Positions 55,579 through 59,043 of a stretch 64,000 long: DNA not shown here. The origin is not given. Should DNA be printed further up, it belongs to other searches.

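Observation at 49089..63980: About 15-kb co-directional glycan assembly operon resembling an Und-PP-linked en bloc (protein O-glycosylation or wall-glycopolymer) pathway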

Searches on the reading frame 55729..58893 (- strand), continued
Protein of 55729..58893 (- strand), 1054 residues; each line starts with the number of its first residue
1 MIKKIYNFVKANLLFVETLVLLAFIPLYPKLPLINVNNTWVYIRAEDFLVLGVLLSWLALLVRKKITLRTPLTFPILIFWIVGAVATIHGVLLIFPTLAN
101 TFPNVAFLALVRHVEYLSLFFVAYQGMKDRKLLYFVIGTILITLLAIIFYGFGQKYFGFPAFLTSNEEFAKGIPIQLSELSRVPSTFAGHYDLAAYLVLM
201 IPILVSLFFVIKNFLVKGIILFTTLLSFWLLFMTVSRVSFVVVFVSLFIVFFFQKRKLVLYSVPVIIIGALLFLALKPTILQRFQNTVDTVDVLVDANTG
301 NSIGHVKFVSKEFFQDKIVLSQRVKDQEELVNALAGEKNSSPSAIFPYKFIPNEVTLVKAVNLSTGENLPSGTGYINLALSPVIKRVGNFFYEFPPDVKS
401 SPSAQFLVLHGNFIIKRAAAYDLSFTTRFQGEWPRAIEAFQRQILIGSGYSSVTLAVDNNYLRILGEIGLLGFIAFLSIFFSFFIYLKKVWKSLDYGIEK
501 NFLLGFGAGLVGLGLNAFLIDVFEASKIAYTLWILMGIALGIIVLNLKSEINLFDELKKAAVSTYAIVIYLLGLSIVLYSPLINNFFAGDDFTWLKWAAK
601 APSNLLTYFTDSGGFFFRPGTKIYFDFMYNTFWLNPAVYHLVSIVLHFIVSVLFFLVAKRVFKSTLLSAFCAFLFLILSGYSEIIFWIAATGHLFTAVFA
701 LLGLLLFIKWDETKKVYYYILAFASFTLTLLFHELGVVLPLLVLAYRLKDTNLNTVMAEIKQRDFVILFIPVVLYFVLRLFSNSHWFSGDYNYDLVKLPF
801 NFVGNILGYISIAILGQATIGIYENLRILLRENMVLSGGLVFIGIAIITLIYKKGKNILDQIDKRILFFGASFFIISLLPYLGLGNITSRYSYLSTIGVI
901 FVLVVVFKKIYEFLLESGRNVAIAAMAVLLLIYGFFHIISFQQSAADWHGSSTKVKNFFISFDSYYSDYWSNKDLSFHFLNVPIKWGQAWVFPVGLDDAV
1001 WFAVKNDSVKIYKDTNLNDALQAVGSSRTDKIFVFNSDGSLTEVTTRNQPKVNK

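Call 37: fold_search(model_id=the predicted structure, library=pdb)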
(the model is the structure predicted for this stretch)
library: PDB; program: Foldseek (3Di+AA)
matches with E <= 10: 110; with E <= 0.001: 0
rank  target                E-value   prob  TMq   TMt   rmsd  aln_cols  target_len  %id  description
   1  6s7t_A                1.6e-03  1.00  0.26  0.36  15.8       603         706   12  Cryo-EM structure of human oligosaccharyltransferase complex OST-B (released 2019-12-18)
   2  6ftg_5                3.3e-03  1.00  0.25  0.37  13.5       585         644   11  Subtomogram average of OST-containing ribosome-translocon complexes from canine rough microsomal membranes (released 2018-03-21)
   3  8agc_A                4.8e-03  1.00  0.23  0.33  15.1       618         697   11  Structure of yeast oligosaccharylransferase complex with lipid-linked oligosaccharide and non-acceptor peptide bound (released 2022-12-07)
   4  8b6l_I                5.0e-03  1.00  0.25  0.36  15.2       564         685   10  Subtomogram average of the human Sec61-TRAP-OSTA-translocon (released 2022-12-07)
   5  9n9j_I                1.3e-02  1.00  0.26  0.37  15.8       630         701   10  Structure of a GRP94 folding intermediate engaged with a CCDC134- and FKBP11-bound secretory translocon (released 2025-11-19)
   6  7oci_F                1.4e-02  1.00  0.24  0.36  13.3       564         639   12  Cryo-EM structure of yeast Ost6p containing oligosaccharyltransferase complex (released 2022-02-16)
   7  8age_A                1.5e-02  1.00  0.25  0.37  12.7       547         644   12  Structure of yeast oligosaccharylransferase complex with acceptor peptide bound (released 2022-12-07)
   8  6c26_A                1.6e-02  1.00  0.25  0.39  12.4       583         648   10  The Cryo-EM structure of a eukaryotic oligosaccharyl transferase complex (released 2018-01-31)
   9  5ogl_A                3.2e-02  1.00  0.24  0.33   9.5       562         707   13  Structure of bacterial oligosaccharyltransferase PglB in complex with an acceptor peptide and an lipid-linked oligosac (released 2017-10-25)
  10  6gxc_A                4.1e-02  1.00  0.25  0.34   9.3       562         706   13  Bacterial oligosaccharyltransferase PglB in complex with an inhibitory peptide and a reactive lipid-linked oligosaccha (released 2018-11-14)
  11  8agb_A                5.4e-02  1.00  0.24  0.35  13.3       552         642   11  Structure of yeast oligosaccharylransferase complex with lipid-linked oligosaccharide bound (released 2022-12-07)
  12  6x0o                  7.3e-02  0.97  0.19  0.19  18.3       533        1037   13  Single-Particle Cryo-EM Structure of Arabinosyltransferase EmbB from Mycobacterium smegmatis (released 2020-06-10)
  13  6s7o_A                7.9e-02  1.00  0.27  0.40  13.4       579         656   12  Cryo-EM structure of human oligosaccharyltransferase complex OST-A (released 2019-12-18)
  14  6ezn_F                8.9e-02  1.00  0.26  0.40  12.2       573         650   12  Cryo-EM structure of the yeast oligosaccharyltransferase (OST) complex (released 2018-01-17)
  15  7e9s_A                9.7e-02  0.99  0.22  0.26  14.9       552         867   14  Archaeal oligosaccharyltransferase AglB from Archaeoglobus fulgidus in complex with an inhibitory peptide and a dolich (released 2021-09-08)
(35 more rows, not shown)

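Call 49: find_related_loci(query=A1, collection=genome_contigs, flank=10000)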
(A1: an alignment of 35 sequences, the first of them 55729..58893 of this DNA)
Query A1 (1054 aa) in genome_contigs; peptide patterns used: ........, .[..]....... (x = any residue, [..] = any of these).
505 stretches matched a pattern; 475 encode a relative of the query (tblastn E <= 1e-3); the best 80 are kept; 80 distinct loci.
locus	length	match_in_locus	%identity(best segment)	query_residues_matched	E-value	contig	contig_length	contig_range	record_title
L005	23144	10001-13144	61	2-1047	0e+0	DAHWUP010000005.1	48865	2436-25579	MAG TPA_asm: Candidatus Levyibacteriota bacterium isolate clean1537 NODE_5_length_48865_cov_5.968353, whole genome shotg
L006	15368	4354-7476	63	7-1044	0e+0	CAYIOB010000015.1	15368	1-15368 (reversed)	MAG TPA_asm: uncultured Gammaproteobacteria bacterium isolate ERP119705_co25_644 genome assembly, contig: NODE_2755_leng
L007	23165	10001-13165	60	2-1044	0e+0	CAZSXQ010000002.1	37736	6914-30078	MAG TPA_asm: uncultured Gammaproteobacteria bacterium isolate SRP011637_co1_148 genome assembly, contig: NODE_223_length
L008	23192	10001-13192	59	1-1053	0e+0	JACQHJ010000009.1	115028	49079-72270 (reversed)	MAG: Candidatus Levyibacteriota bacterium isolate NC_groundwater_1096_Ag_S2p5_37_166 S_2p5_S6_coassembly_k141_5103421, w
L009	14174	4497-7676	60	2-1050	0e+0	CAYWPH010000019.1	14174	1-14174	MAG TPA_asm: uncultured Gammaproteobacteria bacterium isolate SRP302447_co3_825 genome assembly, contig: NODE_11943_leng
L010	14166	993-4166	59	2-1051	0e+0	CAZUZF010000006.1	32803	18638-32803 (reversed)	MAG TPA_asm: uncultured Gammaproteobacteria bacterium isolate binchicken_co38_1268 genome assembly, contig: NODE_2792_le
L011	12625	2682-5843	58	2-1045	0e+0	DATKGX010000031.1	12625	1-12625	MAG TPA_asm: Patescibacteria group bacterium isolate SMAG_U14562 k141_42067, whole genome shotgun sequence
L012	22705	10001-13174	60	2-1051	0e+0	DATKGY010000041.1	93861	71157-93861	MAG TPA_asm: Patescibacteria group bacterium isolate SMAG_U14563 k141_66149, whole genome shotgun sequence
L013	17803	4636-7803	59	2-1054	0e+0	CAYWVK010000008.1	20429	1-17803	MAG TPA_asm: uncultured Gammaproteobacteria bacterium isolate SRP192927_co6_216 genome assembly, contig: NODE_5657_lengt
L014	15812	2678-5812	59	2-1043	0e+0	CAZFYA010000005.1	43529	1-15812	MAG TPA_asm: uncultured Gammaproteobacteria bacterium isolate SRP239243_co2_396 genome assembly, contig: NODE_1126_lengt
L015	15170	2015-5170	59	2-1044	0e+0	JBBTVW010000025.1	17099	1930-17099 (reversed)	MAG: Patescibacteria group bacterium isolate H43-bin095_1 H43_bin095_1_000000000025, whole genome shotgun sequence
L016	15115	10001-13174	55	2-1048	0e+0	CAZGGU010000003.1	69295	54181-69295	MAG TPA_asm: uncultured Gammaproteobacteria bacterium isolate SRP292972_co1_102 genome assembly, contig: NODE_300_length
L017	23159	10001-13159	56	1-1044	0e+0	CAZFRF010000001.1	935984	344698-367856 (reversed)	MAG TPA_asm: uncultured Gammaproteobacteria bacterium isolate SRP292972_co1_100 genome assembly, contig: NODE_5_length_9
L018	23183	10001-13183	57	4-1053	0e+0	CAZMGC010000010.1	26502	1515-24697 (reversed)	MAG TPA_asm: uncultured Gammaproteobacteria bacterium isolate SRP278252_co2_146 genome assembly, contig: NODE_3615_lengt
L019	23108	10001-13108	56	25-1050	0e+0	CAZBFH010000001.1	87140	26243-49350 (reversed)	MAG TPA_asm: uncultured Gammaproteobacteria bacterium isolate SRP342105_co2_162 genome assembly, contig: NODE_222_length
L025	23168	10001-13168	53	2-1054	0e+0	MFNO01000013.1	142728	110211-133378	MAG: Candidatus Levybacteria bacterium RIFCSPHIGHO2_01_FULL_38_26 rifcsphigho2_01_scaffold_197, whole genome shotgun seq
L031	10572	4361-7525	52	4-1054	0e+0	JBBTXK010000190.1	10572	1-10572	MAG: Patescibacteria group bacterium isolate H51-bin196_1 H51_bin196_1_000000000190, whole genome shotgun sequence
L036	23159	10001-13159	54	4-1054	0e+0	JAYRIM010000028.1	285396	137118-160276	MAG: Candidatus Levyibacteriota bacterium isolate SZ_szas25bin.53 k141_1536689, whole genome shotgun sequence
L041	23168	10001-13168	59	2-1054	0e+0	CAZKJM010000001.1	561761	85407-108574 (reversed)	MAG TPA_asm: uncultured Gammaproteobacteria bacterium isolate binchicken_co20_415 genome assembly, contig: NODE_8_length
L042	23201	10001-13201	50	4-1054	0e+0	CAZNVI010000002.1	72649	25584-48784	MAG TPA_asm: uncultured Gammaproteobacteria bacterium isolate SRP192515_co1_25 genome assembly, contig: NODE_217_length_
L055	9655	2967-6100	55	2-1054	0e+0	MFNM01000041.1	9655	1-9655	MAG: Candidatus Levybacteria bacterium RIFCSPHIGHO2_01_FULL_37_33 rifcsphigho2_01_scaffold_63519, whole genome shotgun s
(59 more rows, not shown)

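Call 57: search_protein_families(library=pfam, alignment_id=A4, max_evalue=0.01)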
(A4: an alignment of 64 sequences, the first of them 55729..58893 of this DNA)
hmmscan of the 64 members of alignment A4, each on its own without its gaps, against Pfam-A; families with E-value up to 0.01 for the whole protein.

A. member 1, window:55729-58893:- (1054 aa): 0 families

B. families by the number of members that match (of 64 scanned): 7 families
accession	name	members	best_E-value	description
PF04932.20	Wzy_C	58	6.2e-15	O-Antigen ligase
PF00149.33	Metallophos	4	5.2e-06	Calcineurin-like phosphoesterase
PF13231.12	PMT_2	1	1.7e-12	Dolichyl-phosphate-mannose-protein mannosyltransferase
PF02366.24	PMT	1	4.9e-09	Dolichyl-phosphate-mannose-protein mannosyltransferase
PF02119.21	FlgI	1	0.00041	Flagellar P-ring protein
PF11286.13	DUF3087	1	0.001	Protein of unknown function (DUF3087)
PF16285.10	DUF4931_N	1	0.002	Domain of unknown function (DUF4931) N-terminal domain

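Call 79: search_solved_structures(query=A4, max_evalue=10, show_alignments=3)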
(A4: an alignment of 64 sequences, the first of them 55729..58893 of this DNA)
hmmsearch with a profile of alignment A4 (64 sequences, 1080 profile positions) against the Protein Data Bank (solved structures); distinct sequences matched with E-value up to 10: 0.
